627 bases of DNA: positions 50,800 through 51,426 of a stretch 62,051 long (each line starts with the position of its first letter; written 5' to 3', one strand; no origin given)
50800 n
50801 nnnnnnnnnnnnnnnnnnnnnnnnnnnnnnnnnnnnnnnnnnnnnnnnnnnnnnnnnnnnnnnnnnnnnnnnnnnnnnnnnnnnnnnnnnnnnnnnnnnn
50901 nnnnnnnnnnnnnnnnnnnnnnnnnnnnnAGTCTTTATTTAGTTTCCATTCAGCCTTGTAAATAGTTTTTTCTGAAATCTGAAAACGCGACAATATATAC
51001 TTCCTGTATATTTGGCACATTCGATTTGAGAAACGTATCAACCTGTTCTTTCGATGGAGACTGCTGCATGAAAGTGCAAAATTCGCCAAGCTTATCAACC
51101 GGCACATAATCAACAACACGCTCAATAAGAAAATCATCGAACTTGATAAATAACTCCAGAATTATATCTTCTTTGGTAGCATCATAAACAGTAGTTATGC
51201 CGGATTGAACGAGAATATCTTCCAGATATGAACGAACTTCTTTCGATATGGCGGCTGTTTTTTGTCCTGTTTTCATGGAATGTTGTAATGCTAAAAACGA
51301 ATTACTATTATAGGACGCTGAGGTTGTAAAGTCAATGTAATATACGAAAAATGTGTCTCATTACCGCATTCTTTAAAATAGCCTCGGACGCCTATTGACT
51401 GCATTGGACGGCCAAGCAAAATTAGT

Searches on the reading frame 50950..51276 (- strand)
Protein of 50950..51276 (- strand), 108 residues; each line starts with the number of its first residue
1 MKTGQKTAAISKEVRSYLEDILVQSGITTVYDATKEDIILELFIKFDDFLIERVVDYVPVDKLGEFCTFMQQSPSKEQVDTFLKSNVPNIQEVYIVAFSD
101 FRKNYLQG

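Call 4: search_protein_families(library=pfam, proteins=[window:50950-51276:-], max_evalue=0.01)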
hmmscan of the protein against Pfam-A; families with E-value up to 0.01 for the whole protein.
window:50950-51276:- (108 aa): 1 family
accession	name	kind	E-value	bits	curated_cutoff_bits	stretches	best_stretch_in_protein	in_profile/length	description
PF18908.5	DUF5663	-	0.00042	21.3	23.7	1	21-101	1-80/84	Protein of unknown function (DUF5663)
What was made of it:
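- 50950..51276 (-): DUF5663-like small soluble protein (108 aa), the conserved partner gene directly upstream of the large gene. Pfam PF18908 at E=4.2e-4 and 21.3 bits, just below the 23.7 cut-off (call 4).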

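Call 12: search_protein_families(library=ncbifam, proteins=[window:50950-51276:-], max_evalue=0.1)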
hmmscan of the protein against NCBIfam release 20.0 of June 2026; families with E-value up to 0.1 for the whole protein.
window:50950-51276:- (108 aa): 1 family
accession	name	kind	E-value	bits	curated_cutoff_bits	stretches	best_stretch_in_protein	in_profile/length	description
NF003342.0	PRK04358.1-3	equivalog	0.011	15.1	353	1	21-99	13-90/203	hypothetical protein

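Call 18: search_protein_families(library=phrogs, proteins=[window:50950-51276:-], max_evalue=0.01)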
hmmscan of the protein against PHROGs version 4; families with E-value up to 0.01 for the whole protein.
window:50950-51276:- (108 aa): 0 families

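Call 19: search_protein_families(library=padloc, proteins=[window:50950-51276:-], max_evalue=0.01)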
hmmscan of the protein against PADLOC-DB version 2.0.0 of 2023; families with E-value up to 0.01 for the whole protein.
window:50950-51276:- (108 aa): 0 families

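Call 44: search_solved_structures(query=A3, max_evalue=10, show_alignments=0)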
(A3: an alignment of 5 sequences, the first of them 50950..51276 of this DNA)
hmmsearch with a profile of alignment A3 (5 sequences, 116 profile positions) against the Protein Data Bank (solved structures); distinct sequences matched with E-value up to 10: 11.
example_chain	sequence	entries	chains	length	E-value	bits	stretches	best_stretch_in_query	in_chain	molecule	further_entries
4qiw_F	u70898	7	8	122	0.035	17.8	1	10-80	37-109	DNA-directed RNA polymerase, subunit F | DNA-directed RNA polymerase subunit F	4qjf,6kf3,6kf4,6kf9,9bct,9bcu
8cro_F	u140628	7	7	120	0.17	15.6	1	32-83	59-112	DNA-directed RNA polymerase subunit Rpo4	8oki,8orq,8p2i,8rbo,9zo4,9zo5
5vem_A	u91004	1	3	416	0.3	14.8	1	84-112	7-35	Ectonucleotide pyrophosphatase/phosphodiesterase family member 5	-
5ven_A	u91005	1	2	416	0.36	14.6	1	84-112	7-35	Ectonucleotide pyrophosphatase/phosphodiesterase family member 5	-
5veo_A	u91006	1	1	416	0.36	14.6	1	84-112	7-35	Ectonucleotide pyrophosphatase/phosphodiesterase family member 5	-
8i9t_CF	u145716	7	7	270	0.74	13.6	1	74-111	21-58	Ribosome assembly factor mrt4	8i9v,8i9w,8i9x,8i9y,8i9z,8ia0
8pv1_CF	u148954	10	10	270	0.77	13.5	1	74-111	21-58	Large ribosomal subunit protein uL10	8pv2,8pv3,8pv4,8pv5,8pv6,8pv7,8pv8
4nwb_A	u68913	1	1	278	0.81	13.4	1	74-111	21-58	mRNA turnover protein 4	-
9xb4_A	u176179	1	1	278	0.82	13.4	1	74-111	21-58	Large ribosomal subunit protein uL10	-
7sgn_A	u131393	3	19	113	0.92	13.2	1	32-98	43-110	Flagellar protein FliL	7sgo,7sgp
7e8j_A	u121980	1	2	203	1.1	13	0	43-100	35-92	RNA-free ribonuclease P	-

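Call 45: search_protein_families(library=pfam, alignment_id=A3, max_evalue=0.1)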
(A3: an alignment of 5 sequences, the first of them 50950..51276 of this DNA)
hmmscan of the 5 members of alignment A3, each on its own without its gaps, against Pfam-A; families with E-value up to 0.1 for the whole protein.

A. member 1, window:50950-51276:- (108 aa): 2 families
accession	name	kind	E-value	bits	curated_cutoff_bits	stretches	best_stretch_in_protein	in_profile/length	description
PF18908.5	DUF5663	-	0.00042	21.3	23.7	1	21-101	1-80/84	Protein of unknown function (DUF5663)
PF12045.13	DUF3528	-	0.044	15.1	29.5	1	67-101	7-40/126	Protein of unknown function (DUF3528)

B. families by the number of members that match (of 5 scanned): 5 families
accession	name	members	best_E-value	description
PF18908.5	DUF5663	5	4.2e-05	Protein of unknown function (DUF5663)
PF04486.18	SchA_CurD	1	0.027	SchA/CurD like domain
PF04003.17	Utp12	1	0.043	Dip2/Utp12 Family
PF12045.13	DUF3528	1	0.044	Protein of unknown function (DUF3528)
PF01933.23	CofD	1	0.093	2-phospho-L-lactate transferase CofD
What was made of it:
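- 50950..51276 (-): All five hit PF18908 (call 45).
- On DUF5663 (PF18908), for the upstream small protein: All five orthologues hit the family, with a best E of 4.2e-5 (call 45).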

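Call 48: find_related_loci(query=A3, collection=genome_contigs, flank=10000)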
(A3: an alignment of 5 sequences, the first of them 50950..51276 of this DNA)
Query A3 (108 aa) in genome_contigs; peptide patterns used: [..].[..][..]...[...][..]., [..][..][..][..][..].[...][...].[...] (x = any residue, [..] = any of these).
87 stretches matched a pattern, but none encodes a relative of the query by tblastn (E <= 1e-3).

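Call 49: find_related_loci(query=A3, collection=metagenome_contigs, flank=10000)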
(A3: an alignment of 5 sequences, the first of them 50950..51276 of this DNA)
Query A3 (108 aa) in metagenome_contigs; peptide patterns used: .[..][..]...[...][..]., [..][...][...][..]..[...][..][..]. (x = any residue, [..] = any of these).
537 stretches matched a pattern; 1 encode a relative of the query (tblastn E <= 1e-3); 1 distinct loci.
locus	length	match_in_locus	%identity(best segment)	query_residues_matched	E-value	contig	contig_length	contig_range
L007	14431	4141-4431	43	10-106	5e-26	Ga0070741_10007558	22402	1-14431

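Call 71: find_related_loci(query=A3, collection=viral_contigs, flank=8000)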
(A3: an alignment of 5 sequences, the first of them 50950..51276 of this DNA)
Query A3 (108 aa) in viral_contigs; peptide patterns used: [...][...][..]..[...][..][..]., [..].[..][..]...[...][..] (x = any residue, [..] = any of these).
129 stretches matched a pattern, but none encodes a relative of the query by tblastn (E <= 1e-3).
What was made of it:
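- No relative was found in the viral contigs (call 71).
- Tried and rejected: A3 found nothing in species-representative genomes (call 48) or viral contigs (call 71).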
